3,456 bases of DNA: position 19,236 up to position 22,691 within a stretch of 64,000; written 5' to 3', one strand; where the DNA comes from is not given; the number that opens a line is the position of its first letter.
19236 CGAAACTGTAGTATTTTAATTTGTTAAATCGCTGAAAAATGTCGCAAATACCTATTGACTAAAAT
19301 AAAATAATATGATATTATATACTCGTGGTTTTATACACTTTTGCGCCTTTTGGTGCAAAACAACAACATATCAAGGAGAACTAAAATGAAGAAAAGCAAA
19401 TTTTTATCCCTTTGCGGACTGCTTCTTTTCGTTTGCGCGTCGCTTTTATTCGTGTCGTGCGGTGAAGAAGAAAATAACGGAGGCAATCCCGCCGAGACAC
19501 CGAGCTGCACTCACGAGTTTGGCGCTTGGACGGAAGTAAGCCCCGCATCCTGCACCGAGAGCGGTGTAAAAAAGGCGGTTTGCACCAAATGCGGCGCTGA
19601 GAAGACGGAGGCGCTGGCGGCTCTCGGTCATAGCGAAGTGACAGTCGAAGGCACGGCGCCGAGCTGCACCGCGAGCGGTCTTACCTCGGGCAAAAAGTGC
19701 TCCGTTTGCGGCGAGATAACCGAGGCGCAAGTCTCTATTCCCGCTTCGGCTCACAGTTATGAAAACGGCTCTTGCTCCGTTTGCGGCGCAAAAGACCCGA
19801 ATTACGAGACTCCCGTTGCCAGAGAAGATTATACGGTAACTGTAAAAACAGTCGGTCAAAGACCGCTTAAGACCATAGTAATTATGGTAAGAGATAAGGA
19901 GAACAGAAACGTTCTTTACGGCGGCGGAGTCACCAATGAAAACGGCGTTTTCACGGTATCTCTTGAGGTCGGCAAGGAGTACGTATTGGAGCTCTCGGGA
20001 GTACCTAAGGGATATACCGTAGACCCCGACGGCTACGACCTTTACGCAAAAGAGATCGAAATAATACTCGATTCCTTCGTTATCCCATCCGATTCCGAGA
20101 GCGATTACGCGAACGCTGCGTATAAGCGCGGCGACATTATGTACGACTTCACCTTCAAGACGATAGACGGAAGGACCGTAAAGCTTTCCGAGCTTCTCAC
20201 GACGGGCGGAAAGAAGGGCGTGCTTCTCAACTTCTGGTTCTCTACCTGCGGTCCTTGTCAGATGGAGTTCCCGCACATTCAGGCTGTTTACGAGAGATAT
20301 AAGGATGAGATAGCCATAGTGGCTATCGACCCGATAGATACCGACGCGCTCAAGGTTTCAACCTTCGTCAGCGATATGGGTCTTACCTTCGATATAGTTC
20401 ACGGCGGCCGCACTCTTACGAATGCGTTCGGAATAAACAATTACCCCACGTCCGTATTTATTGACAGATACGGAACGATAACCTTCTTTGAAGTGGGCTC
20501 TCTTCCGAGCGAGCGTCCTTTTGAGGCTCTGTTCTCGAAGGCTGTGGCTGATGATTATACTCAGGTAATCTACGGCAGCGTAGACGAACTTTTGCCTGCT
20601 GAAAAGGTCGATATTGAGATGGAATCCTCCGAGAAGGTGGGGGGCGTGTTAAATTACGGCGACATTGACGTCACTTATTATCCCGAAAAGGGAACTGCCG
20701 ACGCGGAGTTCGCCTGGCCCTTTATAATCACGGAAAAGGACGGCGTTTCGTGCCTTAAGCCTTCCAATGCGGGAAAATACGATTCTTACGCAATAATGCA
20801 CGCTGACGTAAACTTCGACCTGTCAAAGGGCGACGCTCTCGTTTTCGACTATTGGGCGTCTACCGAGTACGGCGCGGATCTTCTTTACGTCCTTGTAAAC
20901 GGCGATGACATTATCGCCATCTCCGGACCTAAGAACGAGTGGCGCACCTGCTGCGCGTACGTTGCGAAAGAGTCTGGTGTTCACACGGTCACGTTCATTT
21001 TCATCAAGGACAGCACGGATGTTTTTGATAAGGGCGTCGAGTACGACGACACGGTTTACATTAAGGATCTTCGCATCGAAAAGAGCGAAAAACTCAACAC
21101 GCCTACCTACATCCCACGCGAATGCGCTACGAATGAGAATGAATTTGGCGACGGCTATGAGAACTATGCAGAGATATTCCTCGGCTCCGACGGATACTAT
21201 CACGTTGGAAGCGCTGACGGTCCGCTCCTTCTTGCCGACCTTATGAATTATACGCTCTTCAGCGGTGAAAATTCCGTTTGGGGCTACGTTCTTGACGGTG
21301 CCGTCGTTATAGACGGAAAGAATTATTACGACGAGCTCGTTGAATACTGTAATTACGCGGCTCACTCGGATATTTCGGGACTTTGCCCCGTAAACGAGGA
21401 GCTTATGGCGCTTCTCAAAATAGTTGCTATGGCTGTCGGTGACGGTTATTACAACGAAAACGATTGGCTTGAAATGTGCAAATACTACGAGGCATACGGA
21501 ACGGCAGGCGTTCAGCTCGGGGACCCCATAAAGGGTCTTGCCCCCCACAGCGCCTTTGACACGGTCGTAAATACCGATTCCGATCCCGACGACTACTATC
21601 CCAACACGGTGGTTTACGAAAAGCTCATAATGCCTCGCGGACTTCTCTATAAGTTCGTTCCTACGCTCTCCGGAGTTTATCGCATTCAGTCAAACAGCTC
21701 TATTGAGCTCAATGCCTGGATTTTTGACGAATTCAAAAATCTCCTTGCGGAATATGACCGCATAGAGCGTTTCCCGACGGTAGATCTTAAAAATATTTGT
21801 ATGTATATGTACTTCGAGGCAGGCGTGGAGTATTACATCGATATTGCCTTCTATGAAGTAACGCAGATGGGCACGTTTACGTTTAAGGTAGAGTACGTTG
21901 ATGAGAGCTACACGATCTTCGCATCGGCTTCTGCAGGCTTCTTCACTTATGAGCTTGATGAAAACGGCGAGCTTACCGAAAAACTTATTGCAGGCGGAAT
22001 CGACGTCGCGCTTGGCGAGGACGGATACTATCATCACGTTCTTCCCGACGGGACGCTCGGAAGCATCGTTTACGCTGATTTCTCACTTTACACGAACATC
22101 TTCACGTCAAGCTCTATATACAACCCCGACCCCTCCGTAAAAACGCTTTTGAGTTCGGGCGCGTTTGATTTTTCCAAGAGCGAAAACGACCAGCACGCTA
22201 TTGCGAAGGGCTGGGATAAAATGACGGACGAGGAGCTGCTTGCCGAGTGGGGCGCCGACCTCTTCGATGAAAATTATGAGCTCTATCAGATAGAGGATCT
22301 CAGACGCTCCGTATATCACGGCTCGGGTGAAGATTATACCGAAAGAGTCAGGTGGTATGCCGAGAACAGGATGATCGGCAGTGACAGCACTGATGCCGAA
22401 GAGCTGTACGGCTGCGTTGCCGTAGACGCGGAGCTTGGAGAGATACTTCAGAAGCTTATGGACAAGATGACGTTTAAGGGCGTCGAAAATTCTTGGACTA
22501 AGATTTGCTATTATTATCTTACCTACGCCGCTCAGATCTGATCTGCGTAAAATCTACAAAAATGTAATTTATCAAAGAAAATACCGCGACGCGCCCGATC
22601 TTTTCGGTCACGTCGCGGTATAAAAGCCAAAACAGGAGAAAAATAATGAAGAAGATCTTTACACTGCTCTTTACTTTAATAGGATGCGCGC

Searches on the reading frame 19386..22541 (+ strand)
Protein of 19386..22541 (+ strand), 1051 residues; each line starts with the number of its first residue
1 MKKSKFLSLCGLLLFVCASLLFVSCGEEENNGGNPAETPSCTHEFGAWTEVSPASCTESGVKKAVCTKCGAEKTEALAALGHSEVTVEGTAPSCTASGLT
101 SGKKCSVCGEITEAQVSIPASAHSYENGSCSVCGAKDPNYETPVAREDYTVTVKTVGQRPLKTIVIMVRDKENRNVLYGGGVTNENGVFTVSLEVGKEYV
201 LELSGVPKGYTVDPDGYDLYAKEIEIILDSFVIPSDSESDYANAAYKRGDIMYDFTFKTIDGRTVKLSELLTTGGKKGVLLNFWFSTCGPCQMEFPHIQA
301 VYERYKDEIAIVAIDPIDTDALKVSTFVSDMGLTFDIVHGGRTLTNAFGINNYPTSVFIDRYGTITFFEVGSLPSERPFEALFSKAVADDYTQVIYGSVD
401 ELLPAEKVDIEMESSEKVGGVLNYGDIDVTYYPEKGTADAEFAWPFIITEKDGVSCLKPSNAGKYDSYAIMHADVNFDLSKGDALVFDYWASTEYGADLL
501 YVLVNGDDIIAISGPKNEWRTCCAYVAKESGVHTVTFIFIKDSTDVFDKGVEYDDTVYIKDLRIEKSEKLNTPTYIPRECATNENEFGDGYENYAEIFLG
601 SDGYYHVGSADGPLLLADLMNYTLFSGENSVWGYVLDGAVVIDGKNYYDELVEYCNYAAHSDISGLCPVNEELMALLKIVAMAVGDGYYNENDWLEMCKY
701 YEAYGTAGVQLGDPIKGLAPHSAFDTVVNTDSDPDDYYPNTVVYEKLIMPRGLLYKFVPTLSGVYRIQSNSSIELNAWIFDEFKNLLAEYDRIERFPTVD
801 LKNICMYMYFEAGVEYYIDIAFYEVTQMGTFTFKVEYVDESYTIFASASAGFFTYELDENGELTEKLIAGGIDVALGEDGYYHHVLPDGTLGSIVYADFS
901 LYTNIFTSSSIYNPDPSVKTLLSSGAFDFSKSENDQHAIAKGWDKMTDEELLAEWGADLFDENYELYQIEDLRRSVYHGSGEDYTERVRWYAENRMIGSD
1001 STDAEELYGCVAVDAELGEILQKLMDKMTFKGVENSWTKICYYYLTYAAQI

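Call 3: search_protein_families(library=pfam, proteins=[window:19386-22541:+], max_evalue=0.01)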
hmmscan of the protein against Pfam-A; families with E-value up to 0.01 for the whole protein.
window:19386-22541:+ (1051 aa): 6 families
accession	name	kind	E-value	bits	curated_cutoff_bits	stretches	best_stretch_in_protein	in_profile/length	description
PF00578.27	AhpC-TSA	-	8.7e-16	58.4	26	1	249-366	2-122/124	AhpC/TSA family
PF08534.16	Redoxin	-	7.6e-13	48.9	26.6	1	248-375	2-138/148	Redoxin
PF13905.12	Thioredoxin_8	-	5.1e-07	30.4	27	1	277-365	2-94/94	Thioredoxin-like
PF00085.26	Thioredoxin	-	8.5e-07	29.4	23.5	1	276-342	18-83/103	Thioredoxin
PF13098.12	Thioredoxin_2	-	0.0037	18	27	1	274-377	3-99/104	Thioredoxin-like domain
PF17802.7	SpaA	-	0.0065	17.1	23.1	0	156-217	11-72/91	Prealbumin-like fold domain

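Call 4: search_protein_families(library=ncbifam, proteins=[window:19386-22541:+], max_evalue=0.01)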
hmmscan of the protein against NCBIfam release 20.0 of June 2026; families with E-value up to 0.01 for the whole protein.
window:19386-22541:+ (1051 aa): 12 families
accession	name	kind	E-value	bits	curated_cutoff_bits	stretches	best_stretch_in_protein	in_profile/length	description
NF002854.0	PRK03147.1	subfamily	3.5e-24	85.6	170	1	243-373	33-160/176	thiol-disulfide oxidoreductase ResA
NF041202.1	StoA_CxxC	exception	2.4e-13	50.3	210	1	250-376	31-155/163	endospore biogenesis thiol-disulfide oxidoreductase StoA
NF041054.1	WAxxUGC_long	equivalog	6.5e-08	32.2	300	1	254-397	86-224/354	ResA-like WAxxUGC motif-containing protein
NF038285.1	deiodinase_rel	hypoth_equivalog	8.3e-08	32.1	250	1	249-314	179-242/347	deiodinase family protein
TIGR00385.1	dsbE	subfamily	3.1e-07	30.1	123.15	1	277-376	64-161/173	DsbE family thiol:disulfide interchange protein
NF047696.1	ThlDiSintTplARhiz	equivalog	6.7e-07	29.3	230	1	252-334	77-156/219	thiol:disulfide interchange protein TlpA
TIGR01068.1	thioredoxin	equivalog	5.6e-06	26.5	96.8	1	274-320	12-58/101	thioredoxin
NF047697.1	ThioredTrxAClost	equivalog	2.7e-05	24.3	140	1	276-324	17-65/105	thioredoxin TrxA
NF008229.0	PRK10996.1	equivalog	0.0024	17.6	125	1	255-318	33-94/141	thioredoxin TrxC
NF006898.0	PRK09381.1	equivalog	0.0048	17.3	138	0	278-314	23-59/109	thioredoxin TrxA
TIGR02661.1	MauD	equivalog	0.0056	16.2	188.6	0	249-365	49-159/189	methylamine dehydrogenase accessory protein MauD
TIGR02740.1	TraF-like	hypoth_equivalog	0.009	15.3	232.25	0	275-320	168-213/276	TraF-like protein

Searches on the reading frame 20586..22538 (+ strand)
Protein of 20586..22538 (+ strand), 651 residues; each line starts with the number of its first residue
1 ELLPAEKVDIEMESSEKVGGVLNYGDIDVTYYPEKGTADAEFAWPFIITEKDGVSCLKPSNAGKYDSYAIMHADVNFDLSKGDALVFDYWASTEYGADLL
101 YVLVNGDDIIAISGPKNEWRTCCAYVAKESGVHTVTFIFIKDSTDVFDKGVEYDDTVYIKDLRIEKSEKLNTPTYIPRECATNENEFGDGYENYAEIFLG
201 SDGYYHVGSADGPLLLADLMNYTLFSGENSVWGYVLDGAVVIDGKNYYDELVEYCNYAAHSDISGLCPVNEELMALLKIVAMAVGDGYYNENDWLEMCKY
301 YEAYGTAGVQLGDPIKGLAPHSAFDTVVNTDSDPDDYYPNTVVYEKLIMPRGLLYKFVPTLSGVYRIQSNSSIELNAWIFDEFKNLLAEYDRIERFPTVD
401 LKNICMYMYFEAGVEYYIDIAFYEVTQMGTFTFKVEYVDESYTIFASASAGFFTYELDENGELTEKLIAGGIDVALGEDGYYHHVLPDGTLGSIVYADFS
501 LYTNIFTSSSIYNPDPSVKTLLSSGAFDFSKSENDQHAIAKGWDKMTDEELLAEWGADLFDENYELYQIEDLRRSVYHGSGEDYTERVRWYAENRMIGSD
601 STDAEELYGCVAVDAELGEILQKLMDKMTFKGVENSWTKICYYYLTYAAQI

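Call 63: search_solved_structures(query=window:20586-22538:+, max_evalue=1)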
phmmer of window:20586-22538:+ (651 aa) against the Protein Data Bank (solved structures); distinct sequences matched with E-value up to 1: 0.

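Call 64: search_protein_families(library=pfam, proteins=[window:20586-22538:+], max_evalue=1)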
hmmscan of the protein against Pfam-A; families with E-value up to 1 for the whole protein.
window:20586-22538:+ (651 aa): 0 families
